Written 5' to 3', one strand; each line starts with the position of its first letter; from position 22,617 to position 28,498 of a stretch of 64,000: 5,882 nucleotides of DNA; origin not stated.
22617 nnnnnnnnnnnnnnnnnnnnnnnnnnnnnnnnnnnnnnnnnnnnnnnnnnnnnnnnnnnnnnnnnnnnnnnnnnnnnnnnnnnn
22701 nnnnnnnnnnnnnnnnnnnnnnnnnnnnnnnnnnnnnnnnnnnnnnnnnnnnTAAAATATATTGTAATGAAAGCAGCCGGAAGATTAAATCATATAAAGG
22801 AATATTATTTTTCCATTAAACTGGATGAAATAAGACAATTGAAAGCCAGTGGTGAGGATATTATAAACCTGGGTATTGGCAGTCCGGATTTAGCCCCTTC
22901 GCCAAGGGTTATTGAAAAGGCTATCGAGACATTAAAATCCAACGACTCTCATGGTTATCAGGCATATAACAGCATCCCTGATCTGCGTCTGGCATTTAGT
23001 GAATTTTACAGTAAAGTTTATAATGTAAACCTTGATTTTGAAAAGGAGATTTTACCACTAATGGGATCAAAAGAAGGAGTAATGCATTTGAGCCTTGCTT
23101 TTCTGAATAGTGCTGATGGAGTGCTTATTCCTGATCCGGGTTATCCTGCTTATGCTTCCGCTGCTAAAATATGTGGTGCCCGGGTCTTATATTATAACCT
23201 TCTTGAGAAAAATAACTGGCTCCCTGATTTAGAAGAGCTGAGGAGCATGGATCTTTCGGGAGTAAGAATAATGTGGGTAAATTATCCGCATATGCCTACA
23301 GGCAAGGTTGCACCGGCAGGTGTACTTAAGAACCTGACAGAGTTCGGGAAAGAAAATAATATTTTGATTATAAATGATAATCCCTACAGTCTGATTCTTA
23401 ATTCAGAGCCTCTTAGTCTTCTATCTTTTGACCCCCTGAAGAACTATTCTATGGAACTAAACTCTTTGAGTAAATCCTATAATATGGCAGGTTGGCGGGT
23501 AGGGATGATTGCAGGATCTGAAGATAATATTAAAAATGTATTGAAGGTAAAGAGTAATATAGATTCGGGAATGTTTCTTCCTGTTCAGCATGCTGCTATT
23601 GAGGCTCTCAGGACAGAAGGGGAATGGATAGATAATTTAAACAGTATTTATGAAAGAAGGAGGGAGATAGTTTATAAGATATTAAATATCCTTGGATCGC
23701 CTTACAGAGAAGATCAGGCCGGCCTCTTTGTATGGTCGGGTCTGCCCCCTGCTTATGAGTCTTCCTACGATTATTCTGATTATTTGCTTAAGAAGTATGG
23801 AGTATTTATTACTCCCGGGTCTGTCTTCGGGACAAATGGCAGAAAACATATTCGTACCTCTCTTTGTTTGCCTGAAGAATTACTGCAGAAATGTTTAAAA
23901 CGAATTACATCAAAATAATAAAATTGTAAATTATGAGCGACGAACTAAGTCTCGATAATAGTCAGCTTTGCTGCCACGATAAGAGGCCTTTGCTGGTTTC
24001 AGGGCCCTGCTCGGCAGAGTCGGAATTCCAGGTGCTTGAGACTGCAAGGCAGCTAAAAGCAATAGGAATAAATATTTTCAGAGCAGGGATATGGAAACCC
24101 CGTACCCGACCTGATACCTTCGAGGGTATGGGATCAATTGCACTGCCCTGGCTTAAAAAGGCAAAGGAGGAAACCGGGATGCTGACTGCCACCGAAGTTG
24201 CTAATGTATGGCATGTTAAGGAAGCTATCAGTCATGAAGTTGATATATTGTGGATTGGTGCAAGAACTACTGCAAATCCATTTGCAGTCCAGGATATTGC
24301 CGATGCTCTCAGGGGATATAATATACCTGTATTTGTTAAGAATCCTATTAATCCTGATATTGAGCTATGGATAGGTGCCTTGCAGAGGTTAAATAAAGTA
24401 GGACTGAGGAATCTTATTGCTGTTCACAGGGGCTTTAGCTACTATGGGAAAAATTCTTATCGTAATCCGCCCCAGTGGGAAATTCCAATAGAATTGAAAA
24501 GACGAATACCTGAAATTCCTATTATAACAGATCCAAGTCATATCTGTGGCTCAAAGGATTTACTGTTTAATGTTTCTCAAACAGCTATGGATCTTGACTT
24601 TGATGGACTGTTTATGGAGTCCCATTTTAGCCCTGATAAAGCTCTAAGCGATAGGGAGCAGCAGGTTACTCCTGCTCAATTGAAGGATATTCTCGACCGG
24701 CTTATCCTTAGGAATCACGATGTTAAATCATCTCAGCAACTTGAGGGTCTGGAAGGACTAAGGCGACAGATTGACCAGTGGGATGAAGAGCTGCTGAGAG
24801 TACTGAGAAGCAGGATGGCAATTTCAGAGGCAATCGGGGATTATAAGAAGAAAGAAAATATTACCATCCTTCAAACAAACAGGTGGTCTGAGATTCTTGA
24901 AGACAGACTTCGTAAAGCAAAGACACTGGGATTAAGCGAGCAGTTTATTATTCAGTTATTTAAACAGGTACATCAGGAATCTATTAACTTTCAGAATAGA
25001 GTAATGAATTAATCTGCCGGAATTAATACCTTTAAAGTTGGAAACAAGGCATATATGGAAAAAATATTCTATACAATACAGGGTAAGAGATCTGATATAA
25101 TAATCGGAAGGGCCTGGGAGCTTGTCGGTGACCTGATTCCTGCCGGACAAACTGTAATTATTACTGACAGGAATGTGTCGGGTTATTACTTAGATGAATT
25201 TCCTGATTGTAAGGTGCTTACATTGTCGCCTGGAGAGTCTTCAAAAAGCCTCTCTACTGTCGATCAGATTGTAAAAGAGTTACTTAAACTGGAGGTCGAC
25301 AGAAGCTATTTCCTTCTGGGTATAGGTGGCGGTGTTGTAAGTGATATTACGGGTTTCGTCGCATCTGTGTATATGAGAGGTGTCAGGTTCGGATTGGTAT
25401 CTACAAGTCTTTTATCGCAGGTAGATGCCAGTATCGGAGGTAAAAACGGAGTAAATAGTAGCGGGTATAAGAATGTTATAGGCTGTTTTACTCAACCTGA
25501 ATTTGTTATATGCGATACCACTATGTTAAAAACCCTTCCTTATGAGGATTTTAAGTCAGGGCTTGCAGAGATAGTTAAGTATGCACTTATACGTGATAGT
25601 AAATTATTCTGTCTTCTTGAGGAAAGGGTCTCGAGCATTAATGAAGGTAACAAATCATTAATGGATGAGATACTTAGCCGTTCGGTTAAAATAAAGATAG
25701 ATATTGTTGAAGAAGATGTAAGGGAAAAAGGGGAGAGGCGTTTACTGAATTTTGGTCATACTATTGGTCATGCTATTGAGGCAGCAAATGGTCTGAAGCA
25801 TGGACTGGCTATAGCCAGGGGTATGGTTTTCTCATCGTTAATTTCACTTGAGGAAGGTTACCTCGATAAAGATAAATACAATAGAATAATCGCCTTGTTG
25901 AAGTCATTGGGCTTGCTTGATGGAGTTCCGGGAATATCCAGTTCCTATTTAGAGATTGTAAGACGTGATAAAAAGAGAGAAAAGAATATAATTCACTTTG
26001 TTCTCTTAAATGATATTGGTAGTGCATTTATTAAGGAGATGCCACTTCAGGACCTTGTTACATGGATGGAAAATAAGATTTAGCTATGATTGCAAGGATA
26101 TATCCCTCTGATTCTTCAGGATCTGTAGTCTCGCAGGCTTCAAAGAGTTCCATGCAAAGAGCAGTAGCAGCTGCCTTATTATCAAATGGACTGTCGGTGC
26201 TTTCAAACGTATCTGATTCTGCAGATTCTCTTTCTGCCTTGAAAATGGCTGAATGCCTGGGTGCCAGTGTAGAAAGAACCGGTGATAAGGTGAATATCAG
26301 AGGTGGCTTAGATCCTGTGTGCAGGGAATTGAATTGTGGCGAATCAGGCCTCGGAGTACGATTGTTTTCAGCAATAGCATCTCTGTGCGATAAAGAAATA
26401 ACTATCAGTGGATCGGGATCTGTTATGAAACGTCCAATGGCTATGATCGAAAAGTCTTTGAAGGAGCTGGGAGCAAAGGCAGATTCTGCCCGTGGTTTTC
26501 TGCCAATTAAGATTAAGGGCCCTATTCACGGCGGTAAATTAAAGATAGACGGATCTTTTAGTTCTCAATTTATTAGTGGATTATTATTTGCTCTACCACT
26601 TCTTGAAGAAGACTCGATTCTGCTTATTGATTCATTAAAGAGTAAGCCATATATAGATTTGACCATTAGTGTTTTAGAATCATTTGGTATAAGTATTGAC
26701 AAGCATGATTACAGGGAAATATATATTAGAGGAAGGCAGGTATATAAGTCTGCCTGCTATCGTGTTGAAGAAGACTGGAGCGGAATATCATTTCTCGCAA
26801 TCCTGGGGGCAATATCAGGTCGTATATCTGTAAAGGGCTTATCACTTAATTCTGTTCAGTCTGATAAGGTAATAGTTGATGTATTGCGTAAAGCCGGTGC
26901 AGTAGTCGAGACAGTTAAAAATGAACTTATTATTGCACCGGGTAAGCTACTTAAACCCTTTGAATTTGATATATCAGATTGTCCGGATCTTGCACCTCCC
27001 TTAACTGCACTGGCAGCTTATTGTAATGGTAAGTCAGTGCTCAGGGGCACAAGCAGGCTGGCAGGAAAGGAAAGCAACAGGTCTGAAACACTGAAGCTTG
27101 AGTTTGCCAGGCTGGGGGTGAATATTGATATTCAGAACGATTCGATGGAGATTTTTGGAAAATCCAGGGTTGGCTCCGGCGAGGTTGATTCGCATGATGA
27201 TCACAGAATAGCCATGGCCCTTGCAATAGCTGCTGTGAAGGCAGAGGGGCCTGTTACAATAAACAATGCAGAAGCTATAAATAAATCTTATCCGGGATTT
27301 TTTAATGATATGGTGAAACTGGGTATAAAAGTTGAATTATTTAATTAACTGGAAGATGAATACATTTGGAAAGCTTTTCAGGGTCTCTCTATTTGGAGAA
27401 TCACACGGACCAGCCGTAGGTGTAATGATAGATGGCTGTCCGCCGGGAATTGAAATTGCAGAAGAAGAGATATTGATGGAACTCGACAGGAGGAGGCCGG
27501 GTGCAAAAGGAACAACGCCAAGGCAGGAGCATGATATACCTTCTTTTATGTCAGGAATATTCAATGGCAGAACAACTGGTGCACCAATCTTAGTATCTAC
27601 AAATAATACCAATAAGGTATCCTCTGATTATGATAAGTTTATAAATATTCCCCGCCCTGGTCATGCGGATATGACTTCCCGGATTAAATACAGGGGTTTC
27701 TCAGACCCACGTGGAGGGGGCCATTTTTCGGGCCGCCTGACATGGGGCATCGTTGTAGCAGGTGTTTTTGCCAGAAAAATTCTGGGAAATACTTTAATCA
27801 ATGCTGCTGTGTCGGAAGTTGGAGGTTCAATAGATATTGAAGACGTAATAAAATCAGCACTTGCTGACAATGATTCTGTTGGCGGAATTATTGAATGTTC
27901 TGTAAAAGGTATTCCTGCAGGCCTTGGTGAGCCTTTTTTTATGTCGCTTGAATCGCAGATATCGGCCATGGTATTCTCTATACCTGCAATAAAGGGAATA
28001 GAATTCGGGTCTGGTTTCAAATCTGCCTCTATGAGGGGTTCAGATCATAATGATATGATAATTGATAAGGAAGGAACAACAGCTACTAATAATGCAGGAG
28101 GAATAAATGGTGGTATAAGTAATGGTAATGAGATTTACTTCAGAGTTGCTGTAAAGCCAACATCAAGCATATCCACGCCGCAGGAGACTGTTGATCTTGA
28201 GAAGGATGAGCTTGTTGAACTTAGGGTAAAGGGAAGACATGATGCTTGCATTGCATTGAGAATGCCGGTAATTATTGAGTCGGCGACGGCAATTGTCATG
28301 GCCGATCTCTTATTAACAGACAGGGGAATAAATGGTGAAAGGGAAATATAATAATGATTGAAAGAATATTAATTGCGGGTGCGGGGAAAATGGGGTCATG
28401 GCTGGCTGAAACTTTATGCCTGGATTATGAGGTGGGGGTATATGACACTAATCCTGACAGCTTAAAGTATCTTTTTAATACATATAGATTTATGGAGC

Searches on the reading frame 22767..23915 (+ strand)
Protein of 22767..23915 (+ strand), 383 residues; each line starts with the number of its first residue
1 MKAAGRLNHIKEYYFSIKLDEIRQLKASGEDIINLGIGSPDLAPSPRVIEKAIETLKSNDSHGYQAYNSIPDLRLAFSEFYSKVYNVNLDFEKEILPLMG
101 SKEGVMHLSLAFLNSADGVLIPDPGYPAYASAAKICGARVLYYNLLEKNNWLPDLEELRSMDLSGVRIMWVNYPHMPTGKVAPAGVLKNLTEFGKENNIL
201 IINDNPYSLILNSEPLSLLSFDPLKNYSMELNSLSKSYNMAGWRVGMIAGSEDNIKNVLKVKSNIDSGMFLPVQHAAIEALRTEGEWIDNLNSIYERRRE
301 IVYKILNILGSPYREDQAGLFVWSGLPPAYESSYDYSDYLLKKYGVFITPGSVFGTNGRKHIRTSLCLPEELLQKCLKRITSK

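Call 53: search_protein_families(library=ncbifam, proteins=[window:22767-23915:+], max_evalue=0.00001)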
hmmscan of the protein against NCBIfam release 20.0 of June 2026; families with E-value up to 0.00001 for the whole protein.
window:22767-23915:+ (383 aa): 62 families (the best 25 are shown)
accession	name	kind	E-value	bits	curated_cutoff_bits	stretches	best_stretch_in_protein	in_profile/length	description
NF006756.0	PRK09276.1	subfamily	1.2e-110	370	507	1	1-381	2-383/387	LL-diaminopimelate aminotransferase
TIGR03540.1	DapC_direct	equivalog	3.6e-107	358.6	593.25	1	3-381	2-381/383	LL-diaminopimelate aminotransferase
NF005815.0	PRK07681.1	equivalog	6.8e-93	311.8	545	1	2-381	4-383/399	LL-diaminopimelate aminotransferase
NF005977.0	PRK08068.1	subfamily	3.5e-87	293.1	494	1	3-381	5-384/391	transaminase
NF004611.0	PRK05942.1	equivalog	2.8e-85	286.7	628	1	2-381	7-387/394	aspartate aminotransferase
NF005613.0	PRK07366.1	equivalog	1e-77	261.8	486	1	1-381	1-385/391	LL-diaminopimelate aminotransferase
NF006033.0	PRK08175.1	equivalog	1.4e-75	254.8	647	1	5-380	11-390/407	alanine transaminase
NF006604.0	PRK09148.1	equivalog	2e-72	244.4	648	1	20-377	20-382/406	LL-diaminopimelate aminotransferase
NF006387.0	PRK08636.1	equivalog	3.5e-68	230.5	675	1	7-379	10-393/403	LL-diaminopimelate aminotransferase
NF004937.0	PRK06290.1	equivalog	1e-64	218.8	585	1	28-348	42-368/410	LL-diaminopimelate aminotransferase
NF041364.1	GntC_guanitoxin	equivalog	1.5e-61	208.2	415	1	33-381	1-354/356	guanitoxin biosynthesis PLP-dependent (S)-gamma-hydroxy-L-arginine cyclodehydratase GntC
NF006229.0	PRK08361.1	equivalog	2.1e-56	191.6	624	1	19-381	22-385/391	aspartate aminotransferase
NF041091.1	asp_aminotase_Arch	equivalog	2.7e-56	191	550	1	22-381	19-372/376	aspartate aminotransferase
TIGR03537.1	DapC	equivalog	3.7e-54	184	453.6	1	33-375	3-342/350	succinyldiaminopimelate transaminase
NF005817.0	PRK07683.1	equivalog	1e-49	169.3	575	1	16-381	11-378/387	aminotransferase A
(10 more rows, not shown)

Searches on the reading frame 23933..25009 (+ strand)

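Call 53: search_protein_families(library=ncbifam, proteins=[window:23933-25009:+], max_evalue=0.00001)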
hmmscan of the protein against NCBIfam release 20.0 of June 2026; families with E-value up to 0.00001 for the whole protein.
window:23933-25009:+ (359 aa): 21 families
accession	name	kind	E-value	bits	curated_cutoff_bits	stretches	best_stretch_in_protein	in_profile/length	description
NF006421.0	PRK08673.1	subfamily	4.2e-50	170.9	335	1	15-257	91-326/338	3-deoxy-7-phosphoheptulonate synthase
NF009239.0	PRK12595.1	equivalog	6.4e-50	170.1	279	2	14-257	114-350/360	bifunctional 3-deoxy-7-phosphoheptulonate synthase/chorismate mutase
TIGR01361.1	DAHP_synth_Bsub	equivalog_domain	1.8e-48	165.2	267.75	1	14-257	21-257/260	3-deoxy-7-phosphoheptulonate synthase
NF009933.0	PRK13396.1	subfamily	2.9e-39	135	486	1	20-268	103-345/352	3-deoxy-7-phosphoheptulonate synthase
NF041229.1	BagF_FevY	exception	9.1e-31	107.3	700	1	19-266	91-329/340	phospho-2-dehydro-3-deoxyheptonate aldolase BagF/FevY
NF003543.0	PRK05198.1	equivalog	5.9e-15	55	242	1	205-258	212-265/273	3-deoxy-8-phosphooctulonate synthase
TIGR01362.1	KDO8P_synth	equivalog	3.2e-14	52.7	314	1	20-258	4-250/258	3-deoxy-8-phosphooctulonate synthase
TIGR01803.1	CM-like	subfamily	7.6e-14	51.6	73.35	1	273-352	1-80/82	chorismate mutase family protein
NF008400.0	PRK11199.1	equivalog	1.3e-12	47.4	273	1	272-355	4-87/374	bifunctional chorismate mutase/prephenate dehydrogenase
NF005475.0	PRK07075.1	equivalog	4.4e-12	46.1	126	1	263-354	3-93/105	isochorismate lyase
TIGR01805.1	CM_mono_grmpos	equivalog_domain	2.6e-11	43.6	71.2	1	273-333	1-61/81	chorismate mutase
TIGR01791.2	CM_archaeal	equivalog_domain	7.6e-10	38.7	66.95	1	273-354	1-82/83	chorismate mutase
TIGR01799.1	CM_T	equivalog_domain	9.3e-10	38.5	95.9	1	273-351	1-79/83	chorismate mutase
TIGR01808.1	CM_M_hiGC-arch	equivalog_domain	4.6e-08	33.1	52.15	1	273-323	2-52/74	chorismate mutase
NF004925.0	PRK06285.1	equivalog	2.2e-06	27.7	77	1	268-357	4-93/99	chorismate mutase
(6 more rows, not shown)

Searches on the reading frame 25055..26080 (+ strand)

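Call 53: search_protein_families(library=ncbifam, proteins=[window:25055-26080:+], max_evalue=0.00001)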
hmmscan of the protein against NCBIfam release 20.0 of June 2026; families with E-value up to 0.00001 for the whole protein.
window:25055-26080:+ (342 aa): 6 families
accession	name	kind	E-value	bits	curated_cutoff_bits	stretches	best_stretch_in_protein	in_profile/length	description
TIGR01357.1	aroB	equivalog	2.4e-97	326.3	305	1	30-330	21-335/344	3-dehydroquinate synthase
TIGR04425.1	P_lya_rel_AroB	hypoth_equivalog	2.8e-71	240.3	400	1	24-329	20-331/348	AroB-related putative sugar phosphate phospholyase (cyclizing)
NF010556.0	PRK13951.1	equivalog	4.3e-58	197.4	560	1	32-327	187-478/492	bifunctional shikimate kinase AroK/3-dehydroquinate synthase AroB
NF010627.0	PRK14021.1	equivalog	1.5e-57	195.3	565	1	59-335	245-533/542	bifunctional shikimate kinase/3-dehydroquinate synthase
NF004852.0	PRK06203.1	equivalog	5.2e-57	193.5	333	1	54-287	91-329/407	3-dehydroquinate synthase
NF002022.0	PRK00843.1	equivalog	2.2e-06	26.9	413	1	64-189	71-189/350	NAD(P)-dependent glycerol-1-phosphate dehydrogenase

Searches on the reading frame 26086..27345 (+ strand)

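Call 53: search_protein_families(library=ncbifam, proteins=[window:26086-27345:+], max_evalue=0.00001)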
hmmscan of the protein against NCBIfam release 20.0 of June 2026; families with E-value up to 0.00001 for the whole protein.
window:26086-27345:+ (420 aa): 6 families
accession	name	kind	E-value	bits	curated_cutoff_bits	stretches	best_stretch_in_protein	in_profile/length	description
TIGR01356.1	aroA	equivalog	5.9e-105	351.5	287.25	1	13-414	2-414/415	3-phosphoshikimate 1-carboxyvinyltransferase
NF008816.0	PRK11860.1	equivalog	1.5e-63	215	943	1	10-412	15-435/662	bifunctional 3-phosphoshikimate 1-carboxyvinyltransferase/cytidylate kinase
NF011381.1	PRK14806.1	equivalog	5.4e-43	147.3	902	1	11-417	313-731/733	bifunctional prephenate dehydrogenase/3-phosphoshikimate 1-carboxyvinyltransferase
NF006873.0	PRK09369.1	subfamily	4e-28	98.2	297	1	11-418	13-416/419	UDP-N-acetylglucosamine 1-carboxyvinyltransferase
TIGR01072.1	murA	equivalog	3.6e-26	91.9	392.7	1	11-417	13-415/416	UDP-N-acetylglucosamine 1-carboxyvinyltransferase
NF009470.0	PRK12830.1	equivalog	1.4e-17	63.5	552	1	11-418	13-414/417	UDP-N-acetylglucosamine 1-carboxyvinyltransferase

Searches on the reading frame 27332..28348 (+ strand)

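Call 53: search_protein_families(library=ncbifam, proteins=[window:27332-28348:+], max_evalue=0.00001)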
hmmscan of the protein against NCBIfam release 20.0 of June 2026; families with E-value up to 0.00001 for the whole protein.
window:27332-28348:+ (339 aa): 3 families
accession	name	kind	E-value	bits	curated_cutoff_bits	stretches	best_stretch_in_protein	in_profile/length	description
NF003793.1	PRK05382.1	equivalog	2.5e-109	365.2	321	2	169-328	184-343/344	chorismate synthase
TIGR00033.1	aroC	equivalog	6.1e-105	351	212.2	2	168-332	184-349/351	chorismate synthase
NF009113.0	PRK12463.1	equivalog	2e-37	129.1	799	2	169-330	202-367/390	chorismate synthase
